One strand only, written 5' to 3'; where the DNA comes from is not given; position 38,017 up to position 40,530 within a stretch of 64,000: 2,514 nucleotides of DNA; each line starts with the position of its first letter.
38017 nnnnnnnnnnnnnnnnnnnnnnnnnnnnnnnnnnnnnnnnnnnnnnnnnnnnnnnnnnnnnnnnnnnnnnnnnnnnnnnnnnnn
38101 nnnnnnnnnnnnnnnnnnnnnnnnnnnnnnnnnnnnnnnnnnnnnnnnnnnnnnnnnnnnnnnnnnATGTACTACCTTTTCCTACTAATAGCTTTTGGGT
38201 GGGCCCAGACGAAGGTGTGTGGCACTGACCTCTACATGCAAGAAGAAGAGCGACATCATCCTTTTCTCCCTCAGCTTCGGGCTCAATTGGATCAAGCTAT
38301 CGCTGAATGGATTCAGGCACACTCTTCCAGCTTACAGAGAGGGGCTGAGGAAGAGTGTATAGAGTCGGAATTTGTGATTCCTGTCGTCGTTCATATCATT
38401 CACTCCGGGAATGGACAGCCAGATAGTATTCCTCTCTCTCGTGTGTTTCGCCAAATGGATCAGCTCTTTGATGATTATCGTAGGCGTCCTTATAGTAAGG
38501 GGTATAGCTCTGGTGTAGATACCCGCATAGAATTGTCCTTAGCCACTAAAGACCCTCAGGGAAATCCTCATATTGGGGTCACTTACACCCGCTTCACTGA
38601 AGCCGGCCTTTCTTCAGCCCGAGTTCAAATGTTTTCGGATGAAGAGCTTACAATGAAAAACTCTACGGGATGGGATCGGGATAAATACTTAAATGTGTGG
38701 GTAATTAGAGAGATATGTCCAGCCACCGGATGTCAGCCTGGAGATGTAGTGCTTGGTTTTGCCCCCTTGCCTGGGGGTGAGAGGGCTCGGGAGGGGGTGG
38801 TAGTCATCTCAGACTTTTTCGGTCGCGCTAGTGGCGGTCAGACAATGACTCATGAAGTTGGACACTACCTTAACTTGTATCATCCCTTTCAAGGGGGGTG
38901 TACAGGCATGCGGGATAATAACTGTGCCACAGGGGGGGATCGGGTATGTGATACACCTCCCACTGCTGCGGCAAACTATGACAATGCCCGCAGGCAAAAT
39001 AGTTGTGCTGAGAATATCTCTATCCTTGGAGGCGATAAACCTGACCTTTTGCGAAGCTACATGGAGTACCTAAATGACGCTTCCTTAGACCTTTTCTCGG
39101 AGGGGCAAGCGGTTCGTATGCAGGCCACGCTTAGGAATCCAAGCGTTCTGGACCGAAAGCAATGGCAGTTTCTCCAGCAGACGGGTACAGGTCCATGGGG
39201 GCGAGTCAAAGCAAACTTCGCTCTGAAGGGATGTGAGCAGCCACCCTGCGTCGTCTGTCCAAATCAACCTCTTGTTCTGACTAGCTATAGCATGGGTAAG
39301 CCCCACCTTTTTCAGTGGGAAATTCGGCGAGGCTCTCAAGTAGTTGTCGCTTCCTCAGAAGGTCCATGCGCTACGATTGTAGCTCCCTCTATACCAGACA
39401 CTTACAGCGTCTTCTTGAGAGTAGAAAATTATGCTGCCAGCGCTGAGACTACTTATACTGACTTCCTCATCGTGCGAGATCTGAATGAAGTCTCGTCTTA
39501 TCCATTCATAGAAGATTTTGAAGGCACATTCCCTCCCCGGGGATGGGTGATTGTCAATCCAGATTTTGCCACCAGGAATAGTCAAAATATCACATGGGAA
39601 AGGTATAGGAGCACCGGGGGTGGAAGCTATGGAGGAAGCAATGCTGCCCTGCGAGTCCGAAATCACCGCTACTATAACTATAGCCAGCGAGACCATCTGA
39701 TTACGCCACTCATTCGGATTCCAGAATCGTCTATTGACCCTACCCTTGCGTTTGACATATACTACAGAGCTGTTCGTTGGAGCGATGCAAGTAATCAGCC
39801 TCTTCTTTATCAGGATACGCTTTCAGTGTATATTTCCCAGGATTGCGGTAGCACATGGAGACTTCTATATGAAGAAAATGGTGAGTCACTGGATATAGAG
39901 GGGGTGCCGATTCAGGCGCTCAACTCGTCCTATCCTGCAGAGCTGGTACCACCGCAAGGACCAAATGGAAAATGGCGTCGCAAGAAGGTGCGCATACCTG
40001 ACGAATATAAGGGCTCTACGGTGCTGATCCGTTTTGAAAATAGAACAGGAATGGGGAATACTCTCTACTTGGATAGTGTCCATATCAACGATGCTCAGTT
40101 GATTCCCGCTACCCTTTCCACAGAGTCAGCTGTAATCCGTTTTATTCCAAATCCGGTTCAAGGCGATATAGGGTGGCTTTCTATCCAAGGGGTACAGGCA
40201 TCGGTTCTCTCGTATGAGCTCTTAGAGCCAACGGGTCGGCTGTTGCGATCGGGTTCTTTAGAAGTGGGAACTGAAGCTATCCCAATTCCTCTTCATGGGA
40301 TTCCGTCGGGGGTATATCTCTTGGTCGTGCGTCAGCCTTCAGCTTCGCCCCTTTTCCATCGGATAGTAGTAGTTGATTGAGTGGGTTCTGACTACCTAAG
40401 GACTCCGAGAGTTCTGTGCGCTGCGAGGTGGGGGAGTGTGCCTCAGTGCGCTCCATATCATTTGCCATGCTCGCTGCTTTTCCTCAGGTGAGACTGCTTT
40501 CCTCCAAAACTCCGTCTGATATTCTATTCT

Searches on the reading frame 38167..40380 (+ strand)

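Call 7: search_protein_families(library=pfam, proteins=[window:38167-40380:+], max_evalue=0.00001)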
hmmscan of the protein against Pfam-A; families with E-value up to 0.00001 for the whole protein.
window:38167-40380:+ (737 aa): 1 family
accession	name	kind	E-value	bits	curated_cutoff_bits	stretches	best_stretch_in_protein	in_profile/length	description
PF05572.19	Peptidase_M43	-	1.7e-12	47.9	23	1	167-322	10-151/152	Pregnancy-associated plasma protein-A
